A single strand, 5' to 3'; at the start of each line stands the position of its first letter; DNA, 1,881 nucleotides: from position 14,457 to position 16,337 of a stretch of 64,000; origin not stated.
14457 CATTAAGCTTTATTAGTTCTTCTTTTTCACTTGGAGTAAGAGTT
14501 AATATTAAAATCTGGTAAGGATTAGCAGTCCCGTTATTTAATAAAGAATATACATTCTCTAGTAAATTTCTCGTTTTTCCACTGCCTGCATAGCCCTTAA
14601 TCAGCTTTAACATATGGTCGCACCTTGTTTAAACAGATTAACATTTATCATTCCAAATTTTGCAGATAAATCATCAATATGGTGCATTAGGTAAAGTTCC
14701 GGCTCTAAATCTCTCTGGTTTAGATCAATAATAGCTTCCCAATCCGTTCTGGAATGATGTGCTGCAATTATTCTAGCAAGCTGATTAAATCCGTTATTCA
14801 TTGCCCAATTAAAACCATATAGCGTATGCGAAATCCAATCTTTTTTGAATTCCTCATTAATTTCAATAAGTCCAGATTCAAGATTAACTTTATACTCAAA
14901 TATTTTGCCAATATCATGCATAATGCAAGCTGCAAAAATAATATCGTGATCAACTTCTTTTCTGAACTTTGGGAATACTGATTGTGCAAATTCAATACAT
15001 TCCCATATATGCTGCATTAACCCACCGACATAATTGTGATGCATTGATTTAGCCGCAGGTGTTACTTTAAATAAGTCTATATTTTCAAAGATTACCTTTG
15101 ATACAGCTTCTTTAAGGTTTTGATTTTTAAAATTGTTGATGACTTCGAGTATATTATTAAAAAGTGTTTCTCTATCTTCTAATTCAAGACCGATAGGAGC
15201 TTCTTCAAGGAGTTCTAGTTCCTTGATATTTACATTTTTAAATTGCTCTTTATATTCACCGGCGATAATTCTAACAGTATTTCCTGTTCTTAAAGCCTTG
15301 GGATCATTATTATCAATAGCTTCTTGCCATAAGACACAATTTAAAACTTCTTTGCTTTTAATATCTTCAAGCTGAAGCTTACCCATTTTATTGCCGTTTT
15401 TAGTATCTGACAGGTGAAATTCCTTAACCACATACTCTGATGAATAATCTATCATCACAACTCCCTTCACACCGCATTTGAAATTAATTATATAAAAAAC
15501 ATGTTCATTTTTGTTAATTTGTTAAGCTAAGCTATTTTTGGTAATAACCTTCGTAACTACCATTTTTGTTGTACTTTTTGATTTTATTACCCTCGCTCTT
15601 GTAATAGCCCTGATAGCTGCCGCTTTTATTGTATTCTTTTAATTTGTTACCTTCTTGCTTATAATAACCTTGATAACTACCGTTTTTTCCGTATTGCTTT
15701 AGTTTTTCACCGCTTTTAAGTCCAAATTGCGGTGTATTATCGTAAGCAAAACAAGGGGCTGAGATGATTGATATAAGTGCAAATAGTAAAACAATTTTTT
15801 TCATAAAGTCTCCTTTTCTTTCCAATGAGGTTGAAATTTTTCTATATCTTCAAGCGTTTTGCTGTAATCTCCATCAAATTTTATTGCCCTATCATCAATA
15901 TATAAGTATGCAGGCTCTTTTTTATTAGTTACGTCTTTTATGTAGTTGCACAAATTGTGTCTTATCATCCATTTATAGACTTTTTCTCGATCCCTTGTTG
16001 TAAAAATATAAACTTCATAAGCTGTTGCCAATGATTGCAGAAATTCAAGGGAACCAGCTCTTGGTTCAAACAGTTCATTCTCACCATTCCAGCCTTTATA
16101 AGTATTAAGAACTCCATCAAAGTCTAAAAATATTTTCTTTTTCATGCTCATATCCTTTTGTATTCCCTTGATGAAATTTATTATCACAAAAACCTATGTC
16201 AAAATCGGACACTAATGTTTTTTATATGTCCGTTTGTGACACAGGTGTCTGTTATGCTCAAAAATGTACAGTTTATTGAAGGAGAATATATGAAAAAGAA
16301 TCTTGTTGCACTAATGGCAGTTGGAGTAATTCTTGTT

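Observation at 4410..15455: Five-gene translationally coupled operon: YhaM-like HD nuclease, AddB-like, AddA-like, DUF262/DUF1524, GHKL-PD-ExK ATPase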

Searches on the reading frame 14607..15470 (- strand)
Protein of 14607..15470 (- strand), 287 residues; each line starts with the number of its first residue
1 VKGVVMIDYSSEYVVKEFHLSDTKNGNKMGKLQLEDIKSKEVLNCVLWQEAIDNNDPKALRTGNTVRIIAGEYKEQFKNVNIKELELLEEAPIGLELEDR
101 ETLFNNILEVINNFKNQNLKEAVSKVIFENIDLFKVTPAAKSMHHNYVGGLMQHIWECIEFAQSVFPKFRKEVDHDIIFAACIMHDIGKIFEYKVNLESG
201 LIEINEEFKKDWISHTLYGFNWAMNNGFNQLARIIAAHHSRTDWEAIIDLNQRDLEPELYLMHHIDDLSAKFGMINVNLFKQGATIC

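Call 4: search_protein_families(library=pfam, proteins=[window:14607-15470:-], max_evalue=0.01)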
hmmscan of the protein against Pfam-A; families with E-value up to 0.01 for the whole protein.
window:14607-15470:- (287 aa): 3 families
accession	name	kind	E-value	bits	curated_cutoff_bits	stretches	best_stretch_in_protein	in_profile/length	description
PF01966.28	HD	-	2.8e-09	37.7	22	1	153-270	3-115/116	HD domain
PF07514.17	TraI_2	-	0.00011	21.7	23.9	1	99-161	15-76/324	Putative helicase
PF18019.7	Cas3_HD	-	0.00017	22.1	23.1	1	164-242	45-132/207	Cas3, HD domain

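Call 5: search_protein_families(library=padloc, proteins=[window:14607-15470:-], max_evalue=0.01)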
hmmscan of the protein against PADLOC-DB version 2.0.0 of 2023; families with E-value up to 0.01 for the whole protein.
window:14607-15470:- (287 aa): 8 families
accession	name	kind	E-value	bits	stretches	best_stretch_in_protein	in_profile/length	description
PDLC01254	Cas3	-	1.9e-07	29.5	1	151-251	9-101/164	CAS-I; effector_G3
PDLC01757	Cas3b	-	6.9e-07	26.2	1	149-244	11-104/676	-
PDLC00940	Cas3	-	9.4e-06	23.9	1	152-248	2-111/178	CRISPR-associated endonuclease Cas3-HD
PDLC01765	Cas3c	-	1.9e-05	21.8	1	146-242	20-95/612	-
PDLC01767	Cas3e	-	0.00015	18.4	1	144-252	36-123/680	-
PDLC01761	Cas3b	-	0.00055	16.7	1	139-243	5-109/705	-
PDLC01378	Cas3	-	0.0023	16.3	0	166-244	27-95/174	CAS-I; effector_G3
PDLC02079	Cas3b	-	0.0027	13.9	1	140-254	7-118/691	-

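Call 6: search_protein_families(library=ncbifam, proteins=[window:14607-15470:-], max_evalue=0.01)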
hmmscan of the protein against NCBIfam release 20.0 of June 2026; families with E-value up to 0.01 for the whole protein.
window:14607-15470:- (287 aa): 6 families
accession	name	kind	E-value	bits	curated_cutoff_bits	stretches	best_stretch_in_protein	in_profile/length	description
NF010007.0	PRK13480.1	equivalog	1.3e-17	63.9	460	1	80-279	94-287/314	3'-5' exoribonuclease YhaM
TIGR00277.1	HDIG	domain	2.5e-07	30.5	27.6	1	149-240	3-83/84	HDIG domain-containing metalloprotein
TIGR03760.1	ICE_TraI_Pfluor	equivalog_domain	7.2e-07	29.1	161.4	1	95-165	13-82/218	integrating conjugative element relaxase, PFGI-1 class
NF041494.1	MobH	equivalog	5.3e-06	25.6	200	1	113-162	26-75/340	MobH family relaxase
TIGR01596.1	cas3_HD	equivalog_domain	3.5e-05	23.9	43.45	1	152-248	2-111/178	CRISPR-associated endonuclease Cas3''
NF045665.1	NTPtran_DVU1551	equivalog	0.00012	21.2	315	0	132-189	209-259/359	DVU_1551 family NTP transferase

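Call 50: search_solved_structures(query=window:14607-15455:-, max_evalue=1)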
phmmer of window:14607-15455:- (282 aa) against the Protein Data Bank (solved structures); distinct sequences matched with E-value up to 1: 3.
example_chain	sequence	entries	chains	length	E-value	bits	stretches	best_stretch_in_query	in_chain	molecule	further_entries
9h3f_A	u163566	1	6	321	5.3e-13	52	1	72-271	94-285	3'-5' exoribonuclease YhaM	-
9o7t_A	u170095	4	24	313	6.4e-07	32.1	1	96-189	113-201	Cmp-binding-factor 1 | YhaM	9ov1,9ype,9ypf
4mcw_A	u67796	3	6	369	0.031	16.7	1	167-238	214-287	Metal dependent phosphohydrolase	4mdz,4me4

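Call 58: find_homologous_proteins(query=window:14607-15455:-)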
Query window:14607-15455:- (282 aa): 1972 proteins with E <= 0.001 among 2667 candidates; the best 120 are listed.
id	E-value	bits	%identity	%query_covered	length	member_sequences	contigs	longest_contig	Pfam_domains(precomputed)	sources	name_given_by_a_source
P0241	1.0e-186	637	100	100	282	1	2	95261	PF01966.29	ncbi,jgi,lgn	-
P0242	2.8e-160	550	86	97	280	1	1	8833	PF07514.18,PF01966.29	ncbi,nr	ncbi:MAG: HD domain-containing protein [Candidatus Gastranaerophilales bacterium]|nr:HD domain-conta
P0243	3.4e-160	550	87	96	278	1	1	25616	PF01966.29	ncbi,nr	ncbi:MAG: HD domain-containing protein [Candidatus Gastranaerophilales bacterium]|nr:HD domain-conta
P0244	4.4e-156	536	83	98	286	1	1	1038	PF07514.18,PF01966.29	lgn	-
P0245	1.8e-137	475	73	96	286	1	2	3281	PF01966.29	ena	-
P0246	3.2e-131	455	68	99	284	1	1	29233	PF07514.18,PF01966.29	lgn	-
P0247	3.0e-126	438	65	98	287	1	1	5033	PF07514.18,PF01966.29,PF18019.8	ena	-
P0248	1.3e-124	433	68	98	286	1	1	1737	PF07514.18,PF01966.29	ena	-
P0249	1.1e-108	381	58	98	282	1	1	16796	PF01966.29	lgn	-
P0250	1.4e-107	377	58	97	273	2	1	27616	PF07514.18,PF01966.29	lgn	-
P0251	1.3e-102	361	57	96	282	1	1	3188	PF07514.18,PF01966.29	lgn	-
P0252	4.7e-102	359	56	96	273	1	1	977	PF01966.29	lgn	-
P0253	6.0e-101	355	54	100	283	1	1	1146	PF07514.18,PF01966.29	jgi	-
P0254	9.4e-100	351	54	97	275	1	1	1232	PF07514.18,PF01966.29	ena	-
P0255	2.1e-99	350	59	90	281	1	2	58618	PF01966.29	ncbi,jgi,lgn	-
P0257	7.4e-99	348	53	97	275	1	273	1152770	PF07514.18,PF01966.29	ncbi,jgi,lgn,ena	jgi:3'-5' exoribonuclease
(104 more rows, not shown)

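Call 59: find_encoding_contigs(protein=P0241, flank=10000, max_places=3)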
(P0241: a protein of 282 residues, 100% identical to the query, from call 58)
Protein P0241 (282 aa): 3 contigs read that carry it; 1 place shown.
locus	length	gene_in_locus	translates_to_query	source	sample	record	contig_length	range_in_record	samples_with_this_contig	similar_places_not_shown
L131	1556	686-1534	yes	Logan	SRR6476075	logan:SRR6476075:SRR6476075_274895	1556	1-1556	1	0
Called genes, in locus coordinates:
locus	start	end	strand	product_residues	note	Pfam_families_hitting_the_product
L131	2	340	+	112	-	?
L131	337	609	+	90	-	-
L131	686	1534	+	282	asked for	PF01966:HD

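Call 60: find_encoding_contigs(protein=P0257, flank=6000, max_places=3)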
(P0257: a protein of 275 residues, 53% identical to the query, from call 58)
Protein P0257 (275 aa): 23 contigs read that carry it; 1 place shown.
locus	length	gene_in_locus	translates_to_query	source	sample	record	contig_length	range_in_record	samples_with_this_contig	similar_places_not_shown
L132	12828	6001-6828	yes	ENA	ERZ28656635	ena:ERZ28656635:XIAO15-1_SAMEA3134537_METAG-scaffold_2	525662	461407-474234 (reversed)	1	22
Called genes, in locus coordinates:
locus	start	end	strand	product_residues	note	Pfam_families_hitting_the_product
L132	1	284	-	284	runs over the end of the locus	PF09521:RE_NgoPII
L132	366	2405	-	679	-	PF00317:Ribonuc_red_lgN, PF02867:Ribonuc_red_lgC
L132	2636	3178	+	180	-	PF07719:TPR_2 (faint), PF12895:ANAPC3 (weak), PF14559:TPR_19 (faint), PF21033:RMD1-3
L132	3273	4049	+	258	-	-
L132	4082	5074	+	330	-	PF01368:DHH, PF02272:DHHA1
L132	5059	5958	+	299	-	PF03631:Virul_fac_BrkB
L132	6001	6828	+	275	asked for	PF07514:TraI_2 (faint), PF01966:HD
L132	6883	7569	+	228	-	-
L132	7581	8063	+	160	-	PF02464:CinA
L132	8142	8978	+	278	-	PF08666:SAF (weak)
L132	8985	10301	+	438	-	PF13629:T2SS-T3SS_pil_N, PF00263:Secretin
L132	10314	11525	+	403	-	PF00072:Response_reg, PF01656:CbiA, PF10609:ParA (weak), PF13614:AAA_31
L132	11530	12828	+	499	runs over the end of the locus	PF00437:T2SSE, PF27713:UCP018868 (weak)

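Call 78: find_encoding_contigs(protein=P0246, flank=10000, max_places=2)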
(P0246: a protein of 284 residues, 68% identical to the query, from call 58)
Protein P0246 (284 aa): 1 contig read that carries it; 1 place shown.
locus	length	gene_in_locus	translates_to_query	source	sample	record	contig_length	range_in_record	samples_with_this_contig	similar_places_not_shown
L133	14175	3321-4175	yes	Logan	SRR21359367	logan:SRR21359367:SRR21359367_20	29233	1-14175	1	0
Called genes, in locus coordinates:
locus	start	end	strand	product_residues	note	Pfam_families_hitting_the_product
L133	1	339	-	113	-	?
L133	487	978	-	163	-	PF18932:DUF5681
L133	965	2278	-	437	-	PF02195:ParB_N, PF01555:N6_N4_Mtase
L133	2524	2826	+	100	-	-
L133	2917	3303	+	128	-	PF02861:Clp_N (weak)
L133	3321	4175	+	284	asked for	PF07514:TraI_2 (faint), PF01966:HD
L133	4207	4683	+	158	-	-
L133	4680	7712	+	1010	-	PF00580:UvrD-helicase, PF13361:UvrD_C, PF12705:PDDEXK_1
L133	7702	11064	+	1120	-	PF00580:UvrD-helicase, PF13245:AAA_19, PF13604:AAA_30 (faint), PF13361:UvrD_C, PF13538:UvrD_C_2 (faint), PF12705:PDDEXK_1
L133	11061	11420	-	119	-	-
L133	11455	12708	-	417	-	-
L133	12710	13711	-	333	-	PF13280:WYL, PF25583:WCX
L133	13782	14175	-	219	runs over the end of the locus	PF00472:RF-1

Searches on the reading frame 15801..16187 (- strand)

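Call 10: search_protein_families(library=pfam, proteins=[window:15801-16187:-], max_evalue=0.001)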
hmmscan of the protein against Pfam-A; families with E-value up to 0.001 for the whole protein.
window:15801-16187:- (128 aa): 2 families
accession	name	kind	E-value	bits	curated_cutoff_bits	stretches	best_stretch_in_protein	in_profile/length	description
PF18143.6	HAD_SAK_2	-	4.8e-06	27.4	27.5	1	19-83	2-69/139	HAD domain in Swiss Army Knife RNA repair proteins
PF03031.24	NIF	-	5.9e-05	23.2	21.8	1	38-115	35-104/160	NLI interacting factor-like phosphatase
